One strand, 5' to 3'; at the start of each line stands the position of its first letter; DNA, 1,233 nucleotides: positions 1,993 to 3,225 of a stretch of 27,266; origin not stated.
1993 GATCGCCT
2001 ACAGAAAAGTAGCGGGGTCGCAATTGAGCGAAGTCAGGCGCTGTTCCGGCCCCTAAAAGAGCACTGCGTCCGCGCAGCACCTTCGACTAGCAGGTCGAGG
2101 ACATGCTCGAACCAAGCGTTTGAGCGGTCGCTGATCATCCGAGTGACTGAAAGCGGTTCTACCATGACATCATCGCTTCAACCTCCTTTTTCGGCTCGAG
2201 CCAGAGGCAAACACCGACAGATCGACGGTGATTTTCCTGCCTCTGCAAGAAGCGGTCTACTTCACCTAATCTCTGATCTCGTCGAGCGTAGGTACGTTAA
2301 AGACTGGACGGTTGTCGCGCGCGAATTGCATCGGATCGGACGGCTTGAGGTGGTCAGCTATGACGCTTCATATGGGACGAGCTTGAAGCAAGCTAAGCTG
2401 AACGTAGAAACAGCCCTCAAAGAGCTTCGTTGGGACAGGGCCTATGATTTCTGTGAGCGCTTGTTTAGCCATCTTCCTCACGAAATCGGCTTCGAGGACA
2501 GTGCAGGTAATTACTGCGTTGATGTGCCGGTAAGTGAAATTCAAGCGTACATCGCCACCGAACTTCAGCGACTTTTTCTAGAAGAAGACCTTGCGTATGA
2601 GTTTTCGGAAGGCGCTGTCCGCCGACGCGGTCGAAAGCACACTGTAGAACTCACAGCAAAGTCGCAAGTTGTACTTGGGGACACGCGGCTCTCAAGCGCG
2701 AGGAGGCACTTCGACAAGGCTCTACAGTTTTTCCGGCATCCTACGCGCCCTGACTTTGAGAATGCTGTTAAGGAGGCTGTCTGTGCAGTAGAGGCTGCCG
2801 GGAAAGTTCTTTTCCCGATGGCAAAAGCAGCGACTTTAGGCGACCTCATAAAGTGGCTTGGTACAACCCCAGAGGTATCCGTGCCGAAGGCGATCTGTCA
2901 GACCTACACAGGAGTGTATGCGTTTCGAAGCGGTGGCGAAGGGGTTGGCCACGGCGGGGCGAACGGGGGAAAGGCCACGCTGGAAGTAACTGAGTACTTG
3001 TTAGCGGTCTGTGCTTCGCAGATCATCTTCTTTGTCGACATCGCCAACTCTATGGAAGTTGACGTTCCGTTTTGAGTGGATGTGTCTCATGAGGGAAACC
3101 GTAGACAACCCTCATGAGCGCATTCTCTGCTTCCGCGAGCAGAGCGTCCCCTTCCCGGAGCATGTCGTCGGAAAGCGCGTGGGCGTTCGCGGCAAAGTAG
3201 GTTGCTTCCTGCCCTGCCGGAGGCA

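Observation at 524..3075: Low-GC two-gene island in the immunity region: nuclease-fold-like protein plus AbiJ/HEPN-like protein (candidate undescribed anti-phage system)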

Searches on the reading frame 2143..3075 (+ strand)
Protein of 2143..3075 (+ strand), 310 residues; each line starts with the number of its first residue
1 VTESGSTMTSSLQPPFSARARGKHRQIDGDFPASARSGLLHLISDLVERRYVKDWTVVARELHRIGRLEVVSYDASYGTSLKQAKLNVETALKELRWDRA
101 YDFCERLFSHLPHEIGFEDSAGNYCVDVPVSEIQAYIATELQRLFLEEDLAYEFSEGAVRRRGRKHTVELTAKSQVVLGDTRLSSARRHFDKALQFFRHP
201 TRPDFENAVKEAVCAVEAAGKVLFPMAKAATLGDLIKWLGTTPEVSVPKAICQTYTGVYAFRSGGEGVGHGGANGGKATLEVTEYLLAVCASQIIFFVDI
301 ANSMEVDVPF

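Call 3: search_protein_families(library=pfam, proteins=[window:2143-3075:+], max_evalue=1)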
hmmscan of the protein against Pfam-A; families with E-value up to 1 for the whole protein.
window:2143-3075:+ (310 aa): 1 family
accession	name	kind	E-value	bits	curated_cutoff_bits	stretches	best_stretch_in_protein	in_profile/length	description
PF18863.6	AbiJ_NTD4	-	2e-07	32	34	1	16-171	3-146/152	AbiJ N-terminal domain 4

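Call 4: search_protein_families(library=padloc, proteins=[window:2143-3075:+], max_evalue=1)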
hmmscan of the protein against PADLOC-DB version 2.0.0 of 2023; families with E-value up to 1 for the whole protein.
window:2143-3075:+ (310 aa): 2 families
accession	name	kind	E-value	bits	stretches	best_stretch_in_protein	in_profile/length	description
PDLC04997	PDC-S32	-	2e-25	88.1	1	82-299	84-279/285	-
PDLC04996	PDC-S32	-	1.6e-18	65.3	1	82-302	74-277/280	-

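Call 5: search_protein_families(library=ncbifam, proteins=[window:2143-3075:+], max_evalue=1)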
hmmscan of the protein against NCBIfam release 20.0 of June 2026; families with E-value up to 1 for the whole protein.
window:2143-3075:+ (310 aa): 0 families

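Call 6: search_protein_families(library=phrogs, proteins=[window:2143-3075:+], max_evalue=0.1)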
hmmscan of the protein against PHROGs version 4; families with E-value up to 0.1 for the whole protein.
window:2143-3075:+ (310 aa): 0 families

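Call 20: search_dna_similar(query=window:2143-3075:+, collection=phages, mode=protein, max_rows=30)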
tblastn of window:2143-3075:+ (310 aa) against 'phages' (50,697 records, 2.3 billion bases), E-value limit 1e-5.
No match.

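Call 24: find_homologous_proteins(query=window:2143-3075:+, max_evalue=0.001)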
Query window:2143-3075:+ (310 aa): 760 proteins with E <= 0.001 among 3438 candidates; the best 120 are listed.
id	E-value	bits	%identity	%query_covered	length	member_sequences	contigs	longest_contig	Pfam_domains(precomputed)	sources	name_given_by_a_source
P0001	1.3e-161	555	78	100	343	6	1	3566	PF18863.7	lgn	-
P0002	1.6e-158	545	80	98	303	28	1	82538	PF18863.7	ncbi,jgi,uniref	ncbi:hypothetical protein PQR12_36290 [Paraburkholderia nemoris]|jgi:hypothetical protein|uniref:hyp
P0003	2.7e-158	544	80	98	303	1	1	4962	PF18863.7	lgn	-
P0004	1.4e-157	542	78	98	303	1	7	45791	PF18863.7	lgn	-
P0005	2.2e-155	535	78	98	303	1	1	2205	PF18863.7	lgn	-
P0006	4.8e-154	530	76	98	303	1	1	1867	PF18863.7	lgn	-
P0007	9.8e-154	529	78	98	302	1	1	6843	PF18863.7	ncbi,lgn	-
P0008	1.1e-153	529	76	98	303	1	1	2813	PF18863.7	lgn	-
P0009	1.2e-153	529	78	98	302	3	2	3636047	PF18863.7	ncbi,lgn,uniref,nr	ncbi:hypothetical protein MRS60_05695 [Burkholderia pyrrocinia]|uniref:hypothetical protein n=1 Tax=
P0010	1.6e-153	528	77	98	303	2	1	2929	PF18863.7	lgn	-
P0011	1.8e-153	528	77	98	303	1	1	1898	PF18863.7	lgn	-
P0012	2.0e-153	528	78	98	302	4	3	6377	PF18863.7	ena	-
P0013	8.2e-153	526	77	98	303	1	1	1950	PF18863.7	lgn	-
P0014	9.2e-153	526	76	98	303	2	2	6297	PF18863.7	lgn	-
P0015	3.6e-152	524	76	98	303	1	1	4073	PF18863.7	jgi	jgi:hypothetical protein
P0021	2.8e-149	514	100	74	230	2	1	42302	-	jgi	-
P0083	9.4e-130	450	65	98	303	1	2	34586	PF14355.13,PF18863.7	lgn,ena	-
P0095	6.6e-127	441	65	98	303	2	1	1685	PF14355.13,PF18863.7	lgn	-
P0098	1.2e-126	440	66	98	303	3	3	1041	PF14355.13,PF18863.7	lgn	-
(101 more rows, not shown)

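Call 28: find_encoding_contigs(protein=P0002, flank=8000, max_places=3)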
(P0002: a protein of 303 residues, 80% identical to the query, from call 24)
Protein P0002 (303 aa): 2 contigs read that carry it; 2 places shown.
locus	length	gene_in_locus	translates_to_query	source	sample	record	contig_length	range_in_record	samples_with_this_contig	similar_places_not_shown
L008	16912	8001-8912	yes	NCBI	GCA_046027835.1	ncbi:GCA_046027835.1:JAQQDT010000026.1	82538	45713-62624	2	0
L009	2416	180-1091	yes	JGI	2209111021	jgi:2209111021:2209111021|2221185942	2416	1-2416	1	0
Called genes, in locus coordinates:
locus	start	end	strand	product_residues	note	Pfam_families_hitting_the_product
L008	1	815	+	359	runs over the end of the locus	PF00196:GerE (faint), PF13518:HTH_28 (faint), PF13551:HTH_29 (faint), PF13592:HTH_33 (weak), PF13384:HTH_23 (weak), PF13565:HTH_32 (weak)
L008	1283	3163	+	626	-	PF13304:AAA_21, PF13175:AAA_15 (weak), PF20469:OLD-like_TOPRIM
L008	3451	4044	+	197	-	PF00239:Resolvase, PF02796:HTH_7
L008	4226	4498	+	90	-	-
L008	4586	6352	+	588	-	-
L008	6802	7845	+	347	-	PF18731:HEPN_Swt1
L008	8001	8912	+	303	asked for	PF18863:AbiJ_NTD4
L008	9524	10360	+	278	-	PF00034:Cytochrom_C, PF13442:Cytochrome_CBB3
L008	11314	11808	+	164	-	PF05860:TPS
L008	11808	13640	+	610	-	PF08479:POTRA_2, PF17287:POTRA_3, PF03865:ShlB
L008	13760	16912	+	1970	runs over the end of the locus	PF05860:TPS, PF13332:Fil_haemagg_2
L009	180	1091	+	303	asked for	PF18863:AbiJ_NTD4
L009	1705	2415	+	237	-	?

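Call 29: find_encoding_contigs(protein=P0009, flank=8000, max_places=3)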
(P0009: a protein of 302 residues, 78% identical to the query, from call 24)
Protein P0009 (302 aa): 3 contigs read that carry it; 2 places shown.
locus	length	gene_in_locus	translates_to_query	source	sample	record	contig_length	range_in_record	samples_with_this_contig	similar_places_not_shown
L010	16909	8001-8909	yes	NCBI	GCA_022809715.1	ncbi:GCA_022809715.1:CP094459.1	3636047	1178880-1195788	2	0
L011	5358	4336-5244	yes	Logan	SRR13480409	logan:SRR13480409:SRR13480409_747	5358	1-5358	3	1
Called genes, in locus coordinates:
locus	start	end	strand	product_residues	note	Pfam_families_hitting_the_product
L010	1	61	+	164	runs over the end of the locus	PF10721:DUF2514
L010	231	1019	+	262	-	PF02086:MethyltransfD12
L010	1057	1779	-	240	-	PF15579:Imm52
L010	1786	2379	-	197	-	PF15648:Tox-REase-5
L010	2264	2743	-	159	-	-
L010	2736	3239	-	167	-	PF13503:DUF4123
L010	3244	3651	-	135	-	PF05488:PAAR_motif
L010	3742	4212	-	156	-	-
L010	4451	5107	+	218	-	PF02586:SRAP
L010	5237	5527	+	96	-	-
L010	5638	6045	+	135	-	-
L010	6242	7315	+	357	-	-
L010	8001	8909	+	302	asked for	PF18863:AbiJ_NTD4 (weak)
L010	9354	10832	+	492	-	PF02743:dCache_1, PF22588:dCache_1_like, PF00990:GGDEF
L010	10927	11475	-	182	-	PF13302:Acetyltransf_3, PF13420:Acetyltransf_4, PF00583:Acetyltransf_1, PF13508:Acetyltransf_7, PF08445:FR47 (weak)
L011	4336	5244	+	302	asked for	PF18863:AbiJ_NTD4 (weak)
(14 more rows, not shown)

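Call 30: find_related_loci(query=window:2164-3075:+, collection=genome_contigs, flank=10000)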
Query window:2164-3075:+ (303 aa) in genome_contigs; peptide patterns used: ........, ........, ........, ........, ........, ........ (x = any residue, [..] = any of these).
122 stretches matched a pattern; 2 encode a relative of the query (tblastn E <= 1e-3); 2 distinct loci.
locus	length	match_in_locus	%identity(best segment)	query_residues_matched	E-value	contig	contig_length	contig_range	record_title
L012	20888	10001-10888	69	8-303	2e-144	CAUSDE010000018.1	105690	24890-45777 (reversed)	MAG TPA_asm: uncultured Achromobacter sp. isolate ERR9969219_bin.18_MetaWRAP_v1.3_MAG genome assembly, contig: ERZ216159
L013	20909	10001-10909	73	1-303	8e-139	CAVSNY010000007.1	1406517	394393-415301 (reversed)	MAG: uncultured Gammaproteobacteria bacterium isolate MFD03066.bin.1.24 genome assembly, contig: contig_26750, whole gen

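Call 32: find_related_loci(query=window:2164-3075:+, collection=viral_contigs, flank=10000)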
Query window:2164-3075:+ (303 aa) in viral_contigs; peptide patterns used: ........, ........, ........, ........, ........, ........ (x = any residue, [..] = any of these).
13 stretches matched a pattern; 1 encode a relative of the query (tblastn E <= 1e-3); 1 distinct loci.
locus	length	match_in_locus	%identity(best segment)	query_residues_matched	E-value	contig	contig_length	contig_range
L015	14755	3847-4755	100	1-303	0e+0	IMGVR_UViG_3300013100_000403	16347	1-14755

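Call 39: search_protein_families(library=pfam, alignment_id=A2, max_evalue=0.1)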
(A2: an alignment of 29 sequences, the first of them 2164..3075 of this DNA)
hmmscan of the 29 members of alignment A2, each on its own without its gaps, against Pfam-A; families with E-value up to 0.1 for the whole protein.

A. member 1, window:2164-3075:+ (303 aa): 1 family
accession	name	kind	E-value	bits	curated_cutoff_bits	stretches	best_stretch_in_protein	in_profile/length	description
PF18863.6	AbiJ_NTD4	-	1.9e-07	32.1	34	1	9-164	3-146/152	AbiJ N-terminal domain 4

B. families by the number of members that match (of 29 scanned): 4 families
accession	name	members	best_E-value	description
PF18863.6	AbiJ_NTD4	29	1.1e-10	AbiJ N-terminal domain 4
PF05372.16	Delta_lysin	11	0.0088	Delta lysin family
PF13424.12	TPR_12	2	0.006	Tetratricopeptide repeat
PF22111.2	MtrC-MtrF_N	1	0.066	Decaheme cytochrome c component MtrC/MtrF N-terminal domain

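Call 46: find_encoding_contigs(protein=P0021, flank=10000, max_places=3)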
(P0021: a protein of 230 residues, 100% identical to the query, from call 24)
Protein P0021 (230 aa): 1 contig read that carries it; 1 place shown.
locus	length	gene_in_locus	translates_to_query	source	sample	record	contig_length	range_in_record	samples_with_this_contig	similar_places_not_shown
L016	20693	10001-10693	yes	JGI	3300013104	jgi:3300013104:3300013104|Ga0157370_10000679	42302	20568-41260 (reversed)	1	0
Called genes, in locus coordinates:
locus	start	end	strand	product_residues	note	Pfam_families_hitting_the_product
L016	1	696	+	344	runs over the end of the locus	PF02912:Phe_tRNA-synt_N, PF01409:tRNA-synt_2d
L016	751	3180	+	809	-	PF01588:tRNA_bind, PF03483:B3_4, PF03484:B5, PF17759:tRNA_synthFbeta, PF03147:FDX-ACB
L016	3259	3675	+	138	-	PF18291:HU-HIG (faint), PF00216:Bac_DNA_binding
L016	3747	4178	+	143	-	PF00376:MerR, PF13411:MerR_1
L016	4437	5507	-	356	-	PF00589:Phage_integrase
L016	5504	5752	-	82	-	-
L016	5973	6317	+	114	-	-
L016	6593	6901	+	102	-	-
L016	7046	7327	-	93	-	-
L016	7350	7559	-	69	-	-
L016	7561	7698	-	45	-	-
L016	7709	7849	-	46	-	-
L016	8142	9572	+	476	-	-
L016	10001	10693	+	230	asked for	-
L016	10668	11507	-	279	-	-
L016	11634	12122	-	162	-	-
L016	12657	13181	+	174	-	PF06892:Phage_CP76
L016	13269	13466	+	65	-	-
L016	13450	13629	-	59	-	-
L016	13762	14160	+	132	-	-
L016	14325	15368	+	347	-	-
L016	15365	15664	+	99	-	-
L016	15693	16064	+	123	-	-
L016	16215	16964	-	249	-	-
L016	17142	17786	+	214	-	-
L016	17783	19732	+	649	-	PF05876:GpA_ATPase, PF20454:GpA_nuclease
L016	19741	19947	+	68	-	-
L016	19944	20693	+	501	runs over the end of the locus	PF05136:Phage_portal_2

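Call 56: predict_structure(alignment_id=A2)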
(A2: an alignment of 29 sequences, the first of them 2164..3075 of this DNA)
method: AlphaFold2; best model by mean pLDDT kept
length: 303 residues; sequences in the alignment: 29
mean_pLDDT: 77.8   pTM: 0.49
mean pLDDT of the five models: 77.8, 76.8, 73.0, 72.0, 71.4
residues with pLDDT >= 90: 80; 70-90: 156; 50-70: 23; < 50: 44
segments of 3 or more residues with pLDDT < 50: 1-20, 157-163, 258-268, 299-303
pLDDT, mean of each block of 10 residues (from residue 1): 37 42 72 94 92 90 88 93 88 90 87 86 93 91 79 61 55 81 90 83 90 88 85 81 78 63 40 80 85 65 31
secondary structure, 60 per line:
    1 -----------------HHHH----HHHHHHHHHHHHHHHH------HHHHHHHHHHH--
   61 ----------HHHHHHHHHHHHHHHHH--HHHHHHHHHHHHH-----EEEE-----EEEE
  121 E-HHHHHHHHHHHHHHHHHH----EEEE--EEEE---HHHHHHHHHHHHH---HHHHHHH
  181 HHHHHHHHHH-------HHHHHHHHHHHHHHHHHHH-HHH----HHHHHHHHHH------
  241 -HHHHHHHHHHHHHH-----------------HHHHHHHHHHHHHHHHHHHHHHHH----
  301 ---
elements in order: H18-21 H26-41 H48-58 H71-87 H90-102 E108-111 E117-121 H123-140 E145-148 E151-154 H158-170 H174-190 H198-216 H225-234 H242-255 H273-296

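Call 64: fold_search(model_id=the predicted structure, library=pdb)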
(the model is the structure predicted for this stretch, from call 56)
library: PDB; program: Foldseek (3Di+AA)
matches with E <= 10: 138; with E <= 0.001: 0
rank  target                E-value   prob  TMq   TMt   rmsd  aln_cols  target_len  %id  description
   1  5t2x_A                3.0e-01  0.09  0.12  0.14  17.4       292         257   13  Crystal structure of Uncharacterised protein lpg1670 (released 2016-09-28)
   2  8c8q_C                9.1e-01  0.09  0.17  0.18  21.4       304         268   13  Cytochrome c oxidase from Schizosaccharomyces pombe (released 2023-03-01)
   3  3hwk_B                9.1e-01  0.07  0.14  0.12  22.2       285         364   12  Crystal structure of methylcitrate synthase from Mycobacterium tuberculosis (released 2009-06-30)
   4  7vop_V                1.5e+00  0.08  0.17  0.09  15.2       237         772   13  Cryo-EM structure of Xenopus laevis nuclear pore complex cytoplasmic ring subunit (released 2022-02-02)
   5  7bxo_D                1.6e+00  0.44  0.25  0.48   7.9       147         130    9  Crystal structure of the toxin-antitoxin with AMP-PNP (released 2020-09-30)
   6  5f91_B                2.2e+00  0.05  0.16  0.13  16.5       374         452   11  Fumarate hydratase of Mycobacterium tuberculosis in complex with formate and allosteric modulator (N-(5-(azepan-1-ylsu (released 2016-06-22)
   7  6os7_A                2.3e+00  0.08  0.18  0.13  21.3       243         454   14  E. coli fumarase mutant - R126A (released 2020-05-06)
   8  6s43_A                2.3e+00  0.06  0.16  0.13  14.6       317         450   11  Fumarate hydratase of Mycobacterium tuberculosis in complex with formate and allosteric modulator N-(5-(Azocan-1-ylsul (released 2019-09-25)
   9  9jrm                  2.4e+00  0.02  0.11  0.10  22.6       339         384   10  outward-open hSLC19A1 + 2'3'-CDAS (released 2025-02-26)
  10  8jrb_A                2.5e+00  0.03  0.12  0.09  22.7       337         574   11  Structure of DNA polymerase 1 from Aquifex pyrophilus (released 2024-05-22)
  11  4fsc_B                2.6e+00  0.06  0.14  0.15  18.9       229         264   10  Crystal Structure of Bacillus thuringiensis PlcR in its apo form (released 2013-03-13)
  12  3e04_D                2.6e+00  0.06  0.20  0.15  16.9       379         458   13  Crystal structure of human fumarate hydratase (released 2008-08-12)
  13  8re5_A                2.6e+00  0.04  0.14  0.12  15.4       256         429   14  Aspartyl/Asparaginyl beta-hydroxylase (AspH) R735Q variant in complex with Mn, 2-oxosuberate and a Factor X derived pe (released 2024-12-18)
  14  8eoi_B                2.6e+00  0.03  0.13  0.13  17.8       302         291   12  Structure of a human EMC:human Cav1.2 channel complex in GDN detergent (released 2023-05-24)
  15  4knf_B                2.9e+00  0.03  0.13  0.16  18.6       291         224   14  Crystal structure of a blue-light absorbing proteorhodopsin double-mutant D97N/Q105L from HOT75 (released 2013-06-05)
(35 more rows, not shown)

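Call 65: search_solved_structures(query=A2, max_evalue=10, show_alignments=2)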
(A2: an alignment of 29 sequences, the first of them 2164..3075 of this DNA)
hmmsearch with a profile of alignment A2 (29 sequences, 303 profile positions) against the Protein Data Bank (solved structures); distinct sequences matched with E-value up to 10: 10.
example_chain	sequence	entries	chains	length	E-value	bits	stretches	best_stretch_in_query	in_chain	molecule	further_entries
5cwp_A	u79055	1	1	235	0.22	13.7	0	182-217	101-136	Designed helical repeat protein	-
8f6r_A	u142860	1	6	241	0.27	13.3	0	182-217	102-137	De novo designed oligomeric protein C6-79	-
5mj6_A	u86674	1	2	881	0.72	12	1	123-206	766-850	Leucyl-cystinyl aminopeptidase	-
5c97_A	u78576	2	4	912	0.76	11.9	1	123-206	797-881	Leucyl-cystinyl aminopeptidase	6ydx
4z7i_A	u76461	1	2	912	0.76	11.9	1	123-206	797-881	Leucyl-cystinyl aminopeptidase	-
8cgp_A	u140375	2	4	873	0.83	11.8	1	123-206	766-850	Leucyl-cystinyl aminopeptidase, pregnancy serum form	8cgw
7zyf_A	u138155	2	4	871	0.84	11.8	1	123-206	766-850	Leucyl-cystinyl aminopeptidase, pregnancy serum form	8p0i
4p8q_A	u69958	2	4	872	0.84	11.8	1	123-206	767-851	Leucyl-cystinyl aminopeptidase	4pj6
6z1p_BG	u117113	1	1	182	2.1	10.4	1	95-147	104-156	mS76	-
5hty_A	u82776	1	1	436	2.6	10.1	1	206-273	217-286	Probable sugar kinase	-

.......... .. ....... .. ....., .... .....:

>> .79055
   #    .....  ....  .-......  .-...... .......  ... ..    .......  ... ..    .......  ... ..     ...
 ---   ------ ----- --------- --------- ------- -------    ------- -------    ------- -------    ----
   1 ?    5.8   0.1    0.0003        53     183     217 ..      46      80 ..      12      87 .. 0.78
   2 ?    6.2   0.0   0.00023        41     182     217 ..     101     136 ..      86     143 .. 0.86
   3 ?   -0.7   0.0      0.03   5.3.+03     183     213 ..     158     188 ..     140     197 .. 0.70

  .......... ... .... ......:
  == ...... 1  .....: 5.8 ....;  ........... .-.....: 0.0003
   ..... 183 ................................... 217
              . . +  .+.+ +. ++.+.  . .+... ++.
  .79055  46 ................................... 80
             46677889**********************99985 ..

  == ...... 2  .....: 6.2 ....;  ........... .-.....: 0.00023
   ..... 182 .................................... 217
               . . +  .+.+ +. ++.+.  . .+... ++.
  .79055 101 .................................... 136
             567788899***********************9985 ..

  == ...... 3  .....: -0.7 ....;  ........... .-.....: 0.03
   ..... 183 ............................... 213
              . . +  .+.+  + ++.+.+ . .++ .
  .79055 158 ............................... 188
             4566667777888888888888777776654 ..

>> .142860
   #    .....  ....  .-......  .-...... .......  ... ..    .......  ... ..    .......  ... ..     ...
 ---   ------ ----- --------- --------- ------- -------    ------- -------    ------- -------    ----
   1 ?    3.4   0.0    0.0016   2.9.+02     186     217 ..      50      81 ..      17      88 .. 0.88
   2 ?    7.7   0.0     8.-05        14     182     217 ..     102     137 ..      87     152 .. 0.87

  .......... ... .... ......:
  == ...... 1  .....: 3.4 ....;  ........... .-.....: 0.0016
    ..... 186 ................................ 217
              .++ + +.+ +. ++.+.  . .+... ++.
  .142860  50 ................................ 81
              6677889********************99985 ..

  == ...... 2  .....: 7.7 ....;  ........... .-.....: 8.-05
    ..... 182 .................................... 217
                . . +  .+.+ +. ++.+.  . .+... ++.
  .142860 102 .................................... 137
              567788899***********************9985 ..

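Call 67: search_protein_families(library=pfam, proteins=[P0083, P0095, P0098], max_evalue=10)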
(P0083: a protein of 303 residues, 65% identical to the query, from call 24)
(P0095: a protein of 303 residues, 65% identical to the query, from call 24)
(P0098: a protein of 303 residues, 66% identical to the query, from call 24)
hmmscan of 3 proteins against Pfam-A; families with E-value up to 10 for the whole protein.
P0083 (303 aa): 2 families
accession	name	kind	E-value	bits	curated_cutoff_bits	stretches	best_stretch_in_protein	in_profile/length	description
PF18863.6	AbiJ_NTD4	-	5.3e-07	30.6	34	1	9-162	3-144/152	AbiJ N-terminal domain 4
PF13500.12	AAA_26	-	0.19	12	27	1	191-246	92-140/198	AAA domain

P0095 (303 aa): 1 family
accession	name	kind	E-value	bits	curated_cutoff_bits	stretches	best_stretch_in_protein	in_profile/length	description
PF18863.6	AbiJ_NTD4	-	1.3e-06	29.4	34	1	9-164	3-146/152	AbiJ N-terminal domain 4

P0098 (303 aa): 1 family
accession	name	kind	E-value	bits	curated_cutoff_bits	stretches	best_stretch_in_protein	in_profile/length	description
PF18863.6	AbiJ_NTD4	-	4.2e-06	27.7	34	1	22-164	18-146/152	AbiJ N-terminal domain 4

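Call 70: find_related_loci(query=A2, collection=viral_contigs, flank=6000)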
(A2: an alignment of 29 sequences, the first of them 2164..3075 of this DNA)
Query A2 (303 aa) in viral_contigs; peptide patterns used: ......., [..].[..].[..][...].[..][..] (x = any residue, [..] = any of these).
66 stretches matched a pattern; 2 encode a relative of the query (tblastn E <= 1e-3); 2 distinct loci.
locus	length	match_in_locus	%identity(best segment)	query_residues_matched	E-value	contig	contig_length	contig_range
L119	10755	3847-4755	100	1-303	0e+0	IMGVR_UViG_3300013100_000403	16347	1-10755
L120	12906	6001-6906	61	1-303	1e-104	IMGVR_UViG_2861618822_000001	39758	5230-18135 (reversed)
